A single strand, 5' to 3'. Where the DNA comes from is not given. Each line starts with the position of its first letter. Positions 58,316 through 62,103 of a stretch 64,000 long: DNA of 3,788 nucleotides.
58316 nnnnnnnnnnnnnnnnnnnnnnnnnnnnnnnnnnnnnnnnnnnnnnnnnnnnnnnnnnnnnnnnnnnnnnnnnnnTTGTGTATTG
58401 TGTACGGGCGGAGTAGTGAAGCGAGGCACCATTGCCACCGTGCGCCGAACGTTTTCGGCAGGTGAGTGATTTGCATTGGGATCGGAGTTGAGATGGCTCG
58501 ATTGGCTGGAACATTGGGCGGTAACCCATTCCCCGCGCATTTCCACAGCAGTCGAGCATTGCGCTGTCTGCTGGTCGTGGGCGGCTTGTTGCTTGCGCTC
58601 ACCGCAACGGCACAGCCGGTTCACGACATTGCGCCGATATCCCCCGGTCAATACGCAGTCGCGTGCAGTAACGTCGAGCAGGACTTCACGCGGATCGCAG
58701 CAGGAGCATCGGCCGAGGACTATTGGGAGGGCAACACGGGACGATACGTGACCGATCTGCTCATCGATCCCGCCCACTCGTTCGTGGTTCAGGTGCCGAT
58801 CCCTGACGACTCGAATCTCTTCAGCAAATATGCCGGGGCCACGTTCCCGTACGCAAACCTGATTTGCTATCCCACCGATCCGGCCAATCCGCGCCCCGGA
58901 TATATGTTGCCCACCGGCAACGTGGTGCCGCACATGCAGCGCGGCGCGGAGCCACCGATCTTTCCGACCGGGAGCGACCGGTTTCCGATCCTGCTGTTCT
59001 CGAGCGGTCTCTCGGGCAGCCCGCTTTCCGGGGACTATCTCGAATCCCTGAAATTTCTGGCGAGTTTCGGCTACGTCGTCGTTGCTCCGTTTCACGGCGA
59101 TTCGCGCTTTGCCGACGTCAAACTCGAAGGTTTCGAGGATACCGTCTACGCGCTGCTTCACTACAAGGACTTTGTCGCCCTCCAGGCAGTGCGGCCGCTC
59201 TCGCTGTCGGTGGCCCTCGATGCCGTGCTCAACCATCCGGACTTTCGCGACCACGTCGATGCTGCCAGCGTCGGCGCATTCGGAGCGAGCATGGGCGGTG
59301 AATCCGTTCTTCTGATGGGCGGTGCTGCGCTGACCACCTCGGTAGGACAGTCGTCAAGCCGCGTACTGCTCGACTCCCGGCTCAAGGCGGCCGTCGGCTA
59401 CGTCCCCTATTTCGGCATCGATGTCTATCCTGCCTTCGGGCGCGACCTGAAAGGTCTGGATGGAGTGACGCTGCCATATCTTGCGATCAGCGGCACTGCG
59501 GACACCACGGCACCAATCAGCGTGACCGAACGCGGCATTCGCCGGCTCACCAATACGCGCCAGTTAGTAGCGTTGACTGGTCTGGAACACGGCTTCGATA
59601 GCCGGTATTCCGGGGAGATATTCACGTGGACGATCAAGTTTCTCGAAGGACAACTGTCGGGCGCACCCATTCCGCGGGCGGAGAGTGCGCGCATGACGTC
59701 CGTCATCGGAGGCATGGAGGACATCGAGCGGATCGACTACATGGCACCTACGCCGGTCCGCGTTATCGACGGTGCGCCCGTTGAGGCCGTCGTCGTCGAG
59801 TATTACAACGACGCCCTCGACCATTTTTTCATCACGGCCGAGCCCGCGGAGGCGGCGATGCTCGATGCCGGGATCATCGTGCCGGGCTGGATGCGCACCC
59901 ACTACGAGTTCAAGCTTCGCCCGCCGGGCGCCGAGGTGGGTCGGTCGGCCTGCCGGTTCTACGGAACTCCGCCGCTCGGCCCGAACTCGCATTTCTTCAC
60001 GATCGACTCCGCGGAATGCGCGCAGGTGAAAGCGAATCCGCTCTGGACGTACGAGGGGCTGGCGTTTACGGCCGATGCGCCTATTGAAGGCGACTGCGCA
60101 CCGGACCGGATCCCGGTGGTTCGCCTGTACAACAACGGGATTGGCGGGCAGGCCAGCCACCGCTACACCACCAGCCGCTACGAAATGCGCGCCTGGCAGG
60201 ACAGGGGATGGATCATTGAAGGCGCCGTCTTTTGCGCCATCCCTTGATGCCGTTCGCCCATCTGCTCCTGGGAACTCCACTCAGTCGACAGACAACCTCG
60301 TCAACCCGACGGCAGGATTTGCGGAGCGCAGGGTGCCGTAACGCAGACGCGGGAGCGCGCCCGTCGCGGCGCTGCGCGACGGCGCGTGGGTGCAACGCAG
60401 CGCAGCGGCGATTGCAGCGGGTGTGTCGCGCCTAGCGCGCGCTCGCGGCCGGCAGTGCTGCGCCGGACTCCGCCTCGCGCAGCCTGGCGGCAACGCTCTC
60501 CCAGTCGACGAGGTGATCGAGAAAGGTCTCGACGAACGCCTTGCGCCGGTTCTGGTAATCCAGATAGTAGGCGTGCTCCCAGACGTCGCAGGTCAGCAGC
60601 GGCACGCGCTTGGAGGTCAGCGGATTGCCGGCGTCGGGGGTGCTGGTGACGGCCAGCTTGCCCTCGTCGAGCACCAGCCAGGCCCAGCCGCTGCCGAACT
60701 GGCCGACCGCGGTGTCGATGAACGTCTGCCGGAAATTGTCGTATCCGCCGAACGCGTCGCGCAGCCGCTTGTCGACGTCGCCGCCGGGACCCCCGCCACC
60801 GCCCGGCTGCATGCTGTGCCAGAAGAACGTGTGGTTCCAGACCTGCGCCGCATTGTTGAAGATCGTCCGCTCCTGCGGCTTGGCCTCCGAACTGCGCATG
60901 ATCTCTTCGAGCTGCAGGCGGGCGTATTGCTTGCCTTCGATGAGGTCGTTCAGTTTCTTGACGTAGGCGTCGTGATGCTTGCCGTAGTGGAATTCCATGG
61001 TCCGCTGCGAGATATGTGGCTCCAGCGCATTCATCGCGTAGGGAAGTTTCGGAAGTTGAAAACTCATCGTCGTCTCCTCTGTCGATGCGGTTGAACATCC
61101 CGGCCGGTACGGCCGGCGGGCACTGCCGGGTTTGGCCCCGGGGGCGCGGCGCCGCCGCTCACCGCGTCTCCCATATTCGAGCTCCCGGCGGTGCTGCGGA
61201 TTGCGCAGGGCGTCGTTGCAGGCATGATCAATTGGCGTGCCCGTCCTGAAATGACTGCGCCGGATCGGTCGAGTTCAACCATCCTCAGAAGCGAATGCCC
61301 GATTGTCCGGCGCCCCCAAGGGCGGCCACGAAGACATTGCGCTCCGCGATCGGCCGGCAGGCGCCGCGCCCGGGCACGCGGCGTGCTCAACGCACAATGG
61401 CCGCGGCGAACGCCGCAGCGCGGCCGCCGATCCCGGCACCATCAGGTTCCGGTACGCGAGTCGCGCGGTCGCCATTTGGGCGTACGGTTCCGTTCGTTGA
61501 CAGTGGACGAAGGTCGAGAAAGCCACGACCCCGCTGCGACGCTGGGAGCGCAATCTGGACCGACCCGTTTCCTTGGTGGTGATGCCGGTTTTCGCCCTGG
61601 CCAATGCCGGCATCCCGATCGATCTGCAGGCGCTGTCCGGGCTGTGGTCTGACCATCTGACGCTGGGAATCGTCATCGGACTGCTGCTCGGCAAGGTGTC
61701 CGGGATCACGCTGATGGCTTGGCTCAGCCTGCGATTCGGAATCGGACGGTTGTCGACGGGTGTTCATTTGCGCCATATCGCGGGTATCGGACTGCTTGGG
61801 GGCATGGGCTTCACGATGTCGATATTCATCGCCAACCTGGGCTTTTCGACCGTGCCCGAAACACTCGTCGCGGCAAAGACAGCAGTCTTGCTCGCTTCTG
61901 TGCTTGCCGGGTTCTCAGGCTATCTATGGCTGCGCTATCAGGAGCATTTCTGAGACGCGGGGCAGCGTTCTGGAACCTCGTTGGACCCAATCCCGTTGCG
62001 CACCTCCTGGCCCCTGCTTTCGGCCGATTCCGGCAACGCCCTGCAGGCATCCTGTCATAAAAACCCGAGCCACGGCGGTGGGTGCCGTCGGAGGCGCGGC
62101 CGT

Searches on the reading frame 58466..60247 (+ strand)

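Call 23: search_protein_families(library=pfam, proteins=[window:58466-60247:+], max_evalue=0.001)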
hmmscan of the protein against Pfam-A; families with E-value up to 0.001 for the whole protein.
window:58466-60247:+ (593 aa): 1 family
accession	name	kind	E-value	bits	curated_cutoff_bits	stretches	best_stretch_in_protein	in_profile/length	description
PF18885.6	DUF5648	-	1.7e-13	51.4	25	1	446-590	6-132/134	Domain of unknown function (DUF5648)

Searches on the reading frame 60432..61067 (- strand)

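Call 23: search_protein_families(library=pfam, proteins=[window:60432-61067:-], max_evalue=0.001)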
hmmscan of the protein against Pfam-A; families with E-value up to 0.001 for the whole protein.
window:60432-61067:- (211 aa): 2 families
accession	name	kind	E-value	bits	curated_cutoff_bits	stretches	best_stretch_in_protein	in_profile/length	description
PF02777.23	Sod_Fe_C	-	8.8e-36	122.5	20.9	1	95-195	2-102/102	Iron/manganese superoxide dismutases, C-terminal domain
PF00081.27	Sod_Fe_N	-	5.2e-31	107.4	27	1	2-86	1-81/82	Iron/manganese superoxide dismutases, alpha-hairpin domain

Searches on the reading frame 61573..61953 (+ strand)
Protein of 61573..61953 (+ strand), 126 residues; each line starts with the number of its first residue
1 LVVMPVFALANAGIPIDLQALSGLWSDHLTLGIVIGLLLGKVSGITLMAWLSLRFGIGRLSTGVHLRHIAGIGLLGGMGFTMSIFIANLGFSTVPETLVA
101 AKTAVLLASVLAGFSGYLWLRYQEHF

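Call 77: search_protein_families(library=pfam, proteins=[window:61573-61953:+], max_evalue=0.1)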
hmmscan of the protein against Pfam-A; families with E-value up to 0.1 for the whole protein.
window:61573-61953:+ (126 aa): 1 family
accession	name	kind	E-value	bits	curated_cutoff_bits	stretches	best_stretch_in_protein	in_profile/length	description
PF06965.17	Na_H_antiport_1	-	4e-35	121.8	23.5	1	2-120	258-374/374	Na+/H+ antiporter 1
